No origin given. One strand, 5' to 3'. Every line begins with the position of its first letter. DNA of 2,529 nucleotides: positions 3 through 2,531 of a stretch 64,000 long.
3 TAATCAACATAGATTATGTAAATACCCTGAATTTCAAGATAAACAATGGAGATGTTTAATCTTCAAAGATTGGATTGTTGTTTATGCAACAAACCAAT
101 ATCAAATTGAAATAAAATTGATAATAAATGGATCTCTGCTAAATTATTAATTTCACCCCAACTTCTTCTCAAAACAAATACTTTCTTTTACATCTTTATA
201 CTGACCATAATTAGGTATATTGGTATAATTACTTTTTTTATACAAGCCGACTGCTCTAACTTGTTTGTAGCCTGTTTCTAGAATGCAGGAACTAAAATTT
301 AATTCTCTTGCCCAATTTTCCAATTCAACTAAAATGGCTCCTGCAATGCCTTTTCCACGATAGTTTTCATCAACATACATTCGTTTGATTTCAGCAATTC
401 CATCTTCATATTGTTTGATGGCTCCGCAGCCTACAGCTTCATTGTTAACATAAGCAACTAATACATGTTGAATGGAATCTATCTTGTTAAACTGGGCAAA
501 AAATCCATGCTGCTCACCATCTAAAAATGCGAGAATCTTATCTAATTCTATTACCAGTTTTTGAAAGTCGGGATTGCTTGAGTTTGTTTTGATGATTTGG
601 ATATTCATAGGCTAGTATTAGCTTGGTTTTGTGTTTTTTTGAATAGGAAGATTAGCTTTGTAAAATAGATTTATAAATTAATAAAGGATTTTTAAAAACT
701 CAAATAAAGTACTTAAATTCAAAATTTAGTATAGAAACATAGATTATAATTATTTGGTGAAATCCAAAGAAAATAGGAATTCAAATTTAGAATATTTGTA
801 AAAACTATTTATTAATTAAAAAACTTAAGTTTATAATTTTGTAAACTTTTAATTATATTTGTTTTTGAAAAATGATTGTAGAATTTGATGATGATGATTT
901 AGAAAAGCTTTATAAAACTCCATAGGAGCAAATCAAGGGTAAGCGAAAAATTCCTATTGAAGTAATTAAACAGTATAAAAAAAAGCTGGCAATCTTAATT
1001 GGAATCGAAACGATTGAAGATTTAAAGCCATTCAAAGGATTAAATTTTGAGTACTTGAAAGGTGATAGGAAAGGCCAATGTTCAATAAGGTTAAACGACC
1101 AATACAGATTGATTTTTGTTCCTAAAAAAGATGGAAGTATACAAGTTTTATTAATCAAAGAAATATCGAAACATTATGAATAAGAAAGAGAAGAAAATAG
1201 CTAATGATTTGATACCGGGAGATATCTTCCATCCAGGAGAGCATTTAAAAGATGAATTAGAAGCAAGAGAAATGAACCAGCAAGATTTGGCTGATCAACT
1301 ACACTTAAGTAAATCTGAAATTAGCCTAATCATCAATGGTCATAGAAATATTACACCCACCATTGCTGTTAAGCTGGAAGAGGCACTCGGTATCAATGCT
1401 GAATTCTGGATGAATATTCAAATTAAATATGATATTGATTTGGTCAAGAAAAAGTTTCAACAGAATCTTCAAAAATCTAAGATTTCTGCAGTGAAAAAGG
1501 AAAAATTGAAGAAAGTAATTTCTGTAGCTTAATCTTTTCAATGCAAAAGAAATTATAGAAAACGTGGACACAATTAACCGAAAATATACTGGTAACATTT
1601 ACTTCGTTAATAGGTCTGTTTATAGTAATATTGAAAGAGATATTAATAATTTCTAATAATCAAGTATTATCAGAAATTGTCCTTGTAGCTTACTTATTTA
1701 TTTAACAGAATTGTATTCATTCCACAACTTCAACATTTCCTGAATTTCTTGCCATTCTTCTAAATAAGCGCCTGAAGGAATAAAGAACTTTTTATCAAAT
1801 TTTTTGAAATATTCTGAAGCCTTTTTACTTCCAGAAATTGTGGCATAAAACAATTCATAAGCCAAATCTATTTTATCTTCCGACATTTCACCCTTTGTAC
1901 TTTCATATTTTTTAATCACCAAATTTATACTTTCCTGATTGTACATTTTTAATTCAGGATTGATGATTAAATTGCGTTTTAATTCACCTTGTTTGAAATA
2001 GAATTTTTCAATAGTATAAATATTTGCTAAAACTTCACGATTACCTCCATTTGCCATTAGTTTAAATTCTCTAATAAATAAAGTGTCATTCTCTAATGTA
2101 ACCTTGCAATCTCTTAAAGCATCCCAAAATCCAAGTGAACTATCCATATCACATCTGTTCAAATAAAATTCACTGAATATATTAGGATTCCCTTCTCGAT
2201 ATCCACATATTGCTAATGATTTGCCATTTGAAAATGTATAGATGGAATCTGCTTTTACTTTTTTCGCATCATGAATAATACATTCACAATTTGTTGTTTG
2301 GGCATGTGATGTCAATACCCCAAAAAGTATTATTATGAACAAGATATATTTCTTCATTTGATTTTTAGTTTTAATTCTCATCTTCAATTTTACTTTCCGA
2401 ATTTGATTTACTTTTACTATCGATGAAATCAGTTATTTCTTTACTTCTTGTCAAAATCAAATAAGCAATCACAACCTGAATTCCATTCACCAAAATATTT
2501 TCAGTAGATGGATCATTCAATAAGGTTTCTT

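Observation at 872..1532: higB-higA toxin-antitoxin module with an in-frame amber codon in the toxin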

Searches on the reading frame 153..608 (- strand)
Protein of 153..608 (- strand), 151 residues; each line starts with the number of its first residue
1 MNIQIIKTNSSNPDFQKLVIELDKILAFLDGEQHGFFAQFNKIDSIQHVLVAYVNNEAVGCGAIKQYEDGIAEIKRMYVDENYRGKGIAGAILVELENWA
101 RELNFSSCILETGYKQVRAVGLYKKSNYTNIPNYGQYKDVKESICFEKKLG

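Call 18: find_encoding_contigs(protein=window:153-608:-, flank=5000, max_places=10)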
Protein window:153-608:- (151 aa): no gene with exactly this product is on record in the collection.

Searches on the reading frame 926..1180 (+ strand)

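Call 5: search_protein_families(library=pfam, proteins=[window:926-1180:+], max_evalue=1)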
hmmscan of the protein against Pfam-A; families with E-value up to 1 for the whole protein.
seq(85 aa): 3 families
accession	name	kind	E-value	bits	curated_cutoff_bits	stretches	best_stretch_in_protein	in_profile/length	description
PF05015.19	HigB-like_toxin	-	4e-12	46.9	27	1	5-65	17-77/91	RelE-like toxin of type II toxin-antitoxin system HigB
PF06769.20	YoeB_toxin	-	0.00084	19.8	27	1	33-78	32-77/80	YoeB-like toxin of bacterial type II toxin-antitoxin system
PF24732.2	ParE_like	-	0.13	12.7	24.4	1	37-70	21-53/67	ParE-like toxin domain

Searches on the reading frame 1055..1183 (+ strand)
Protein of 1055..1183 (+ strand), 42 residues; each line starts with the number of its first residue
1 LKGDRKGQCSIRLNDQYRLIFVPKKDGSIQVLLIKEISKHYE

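Call 15: find_encoding_contigs(protein=window:1055-1183:+, flank=10000, max_places=10)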
Protein window:1055-1183:+ (42 aa): no gene with exactly this product is on record in the collection.
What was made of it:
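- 1055..1183 (+): Residual 42-aa ORF from the first canonical in-frame start (TTG) after the stop. It lacks strand 1 and all helices and is unlikely to fold or be toxic. No gene with this product is on record in the collection (call 15).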

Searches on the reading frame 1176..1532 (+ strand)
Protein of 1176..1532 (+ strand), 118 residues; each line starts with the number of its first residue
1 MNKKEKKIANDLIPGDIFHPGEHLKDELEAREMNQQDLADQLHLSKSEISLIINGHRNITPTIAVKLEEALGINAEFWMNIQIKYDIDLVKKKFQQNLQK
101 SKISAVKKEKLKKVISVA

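Call 5: search_protein_families(library=pfam, proteins=[window:1176-1529:+], max_evalue=1)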
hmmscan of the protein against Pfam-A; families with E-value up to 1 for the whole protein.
seq(118 aa): 10 families
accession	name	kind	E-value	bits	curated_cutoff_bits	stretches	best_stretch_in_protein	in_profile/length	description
PF01381.28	HTH_3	-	1.5e-12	47.7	23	1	24-77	1-54/55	Helix-turn-helix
PF12844.13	HTH_19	-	1.1e-06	28.9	30.2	1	21-76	1-56/64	Helix-turn-helix domain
PF13560.12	HTH_31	-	0.00056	20.6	27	1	21-73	3-56/64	Helix-turn-helix domain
PF13744.12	HTH_37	-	0.0016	18.6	27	1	24-56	23-55/80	Helix-turn-helix domain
PF13443.12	HTH_26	-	0.002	18.8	22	1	23-73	1-52/63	Cro/C1-type HTH DNA-binding domain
PF24034.1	DUF7343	-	0.0074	16.6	27.6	1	32-54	18-40/62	Domain of unknown function (DUF7343)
PF17440.7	Thiol_cytolys_C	-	0.028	15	23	1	39-93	41-90/102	Thiol-activated cytolysin beta sandwich domain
PF01047.28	MarR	-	0.08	13.3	24.6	1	30-53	15-38/59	MarR family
PF22083.2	I-HmuI_NUMOD-like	-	0.12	12.4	27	1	39-59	19-39/46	DNA endonuclease I-HmuI-like, NUMOD-like domain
PF13542.12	HTH_Tnp_ISL3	-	0.24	11.4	27.4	1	29-50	23-44/51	Helix-turn-helix domain of transposase family ISL3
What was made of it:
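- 1176..1532 (+): higA antitoxin / XRE-type HTH repressor, intact, 118 aa. PF01381 47.7 bits (call 5).
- On HigA antitoxin (NCBIfam TIGR02607, XRE HTH): PF01381 scores 47.7 bits against 23 (call 5).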

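Call 6: search_protein_families(library=ncbifam, proteins=[window:1176-1529:+], max_evalue=1)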
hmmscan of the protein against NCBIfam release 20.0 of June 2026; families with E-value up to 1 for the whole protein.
seq(118 aa): 9 families
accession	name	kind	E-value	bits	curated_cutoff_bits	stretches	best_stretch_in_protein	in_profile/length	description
TIGR02607.1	antidote_HigA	equivalog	3.2e-21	74.9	47.7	1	18-92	5-80/81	HigA family addiction module antitoxin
NF038139.1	Reg_Aceta_RamB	equivalog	7.7e-05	21.5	700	1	23-80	6-63/465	acetate metabolism transcriptional regulator RamB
NF003162.0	PRK04140.1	equivalog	0.0002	20.5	263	1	21-106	128-206/317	transcriptional regulator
TIGR03070.1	couple_hipB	subfamily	0.0012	18.7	71.65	1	21-73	4-56/58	type II toxin-antitoxin system Y4mF family antitoxin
TIGR00270.2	TIGR00270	equivalog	0.0017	18.2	110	1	22-74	78-130/159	multiprotein bridging factor aMBF1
TIGR03454.1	partition_RepB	equivalog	0.0085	15.5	201.5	1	26-114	171-260/325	plasmid partitioning protein RepB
NF010465.0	PRK13890.1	equivalog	0.016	15.3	96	1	28-73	14-59/121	conjugal transfer protein TrbA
NF002436.0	PRK01584.1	equivalog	0.027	13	529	1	25-103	354-432/595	alanine--tRNA ligase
NF003057.0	PRK03975.1-5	subfamily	0.049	13.3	168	1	32-53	20-41/134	putative transcriptional regulator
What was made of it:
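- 1176..1532 (+): TIGR02607 74.9 bits (cut-off 47.7) (call 6).
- On HigA antitoxin (NCBIfam TIGR02607, XRE HTH): TIGR02607 scores 74.9 bits against 47.7 (call 6).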

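Call 11: find_encoding_contigs(protein=window:1176-1532:+, flank=10000, max_places=10)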
Protein window:1176-1532:+ (118 aa): no gene with exactly this product is on record in the collection.

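Call 24: search_solved_structures(query=window:1176-1529:+, max_evalue=0.001, show_alignments=1)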
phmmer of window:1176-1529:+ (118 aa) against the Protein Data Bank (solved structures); distinct sequences matched with E-value up to 0.001: 12.
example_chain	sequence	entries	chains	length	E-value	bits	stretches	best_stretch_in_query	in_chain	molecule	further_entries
3trb_A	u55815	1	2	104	2.3e-12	50.4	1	18-101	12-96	Virulence-associated protein I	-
3cec_A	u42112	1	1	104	1.8e-11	47.4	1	18-90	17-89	Putative antidote protein of plasmid maintenance system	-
4mcx_A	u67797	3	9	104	1.1e-08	38.5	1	17-92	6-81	Antidote protein | Antitoxin HigA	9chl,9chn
2eby_A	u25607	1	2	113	1.3e-08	38.3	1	20-106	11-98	Putative HTH-type transcriptional regulator ybaQ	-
6chv_A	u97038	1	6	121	1.5e-08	38.1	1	17-92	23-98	Antitoxin HigA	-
4mct_A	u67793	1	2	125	1.6e-08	37.9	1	17-92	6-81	Antidote protein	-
6cf1_A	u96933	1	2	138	2.1e-08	37.6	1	17-92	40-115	Antitoxin HigA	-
7csv_A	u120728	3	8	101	7.8e-07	32.6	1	18-88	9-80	HTH cro/C1-type domain-containing protein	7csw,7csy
6jpi_A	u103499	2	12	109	9.5e-07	32.3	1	18-88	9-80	HTH cro/C1-type domain-containing protein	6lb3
2icp_A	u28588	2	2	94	3e-06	30.7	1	19-91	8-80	antitoxin higa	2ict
6f8s_A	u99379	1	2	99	6.3e-05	26.4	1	18-92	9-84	XRE family transcriptional regulator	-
6f8h_A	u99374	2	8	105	6.5e-05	26.4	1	18-92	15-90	XRE family transcriptional regulator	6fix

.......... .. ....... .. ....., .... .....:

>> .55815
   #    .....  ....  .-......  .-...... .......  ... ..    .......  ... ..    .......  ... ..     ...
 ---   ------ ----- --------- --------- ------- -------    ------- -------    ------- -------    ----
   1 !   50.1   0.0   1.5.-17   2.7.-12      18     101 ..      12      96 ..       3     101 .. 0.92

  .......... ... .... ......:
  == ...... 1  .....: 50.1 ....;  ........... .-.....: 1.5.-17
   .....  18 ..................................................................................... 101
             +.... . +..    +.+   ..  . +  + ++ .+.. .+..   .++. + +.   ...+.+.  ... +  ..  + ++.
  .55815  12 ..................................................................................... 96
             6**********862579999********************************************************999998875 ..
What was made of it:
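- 1176..1532 (+): PDB relatives are 3trb, 3cec and 4mcx HigA (call 24).
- On HigA antitoxin (NCBIfam TIGR02607, XRE HTH): PDB HigA relatives were found (call 24).
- Closest known: Proteus vulgaris Rts1 HigB-HigA. Same: The antitoxin is an XRE-HTH HigA (call 24).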

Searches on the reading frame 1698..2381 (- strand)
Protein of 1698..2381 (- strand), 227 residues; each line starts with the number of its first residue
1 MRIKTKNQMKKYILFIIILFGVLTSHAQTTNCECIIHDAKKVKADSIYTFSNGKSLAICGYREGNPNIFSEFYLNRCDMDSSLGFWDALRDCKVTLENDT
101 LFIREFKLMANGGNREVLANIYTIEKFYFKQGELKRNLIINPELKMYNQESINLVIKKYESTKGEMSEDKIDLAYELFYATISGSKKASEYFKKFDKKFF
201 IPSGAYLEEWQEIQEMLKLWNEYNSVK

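Call 19: find_encoding_contigs(protein=window:1698-2381:-, flank=5000, max_places=10)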
Protein window:1698-2381:- (227 aa): no gene with exactly this product is on record in the collection.
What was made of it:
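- Tried and rejected: Exact look-ups of the window's HigA, the 42-aa residual ORF, the GNAT protein and ORF 1698-2381 all returned nothing (calls 11, 15, 18, 19).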
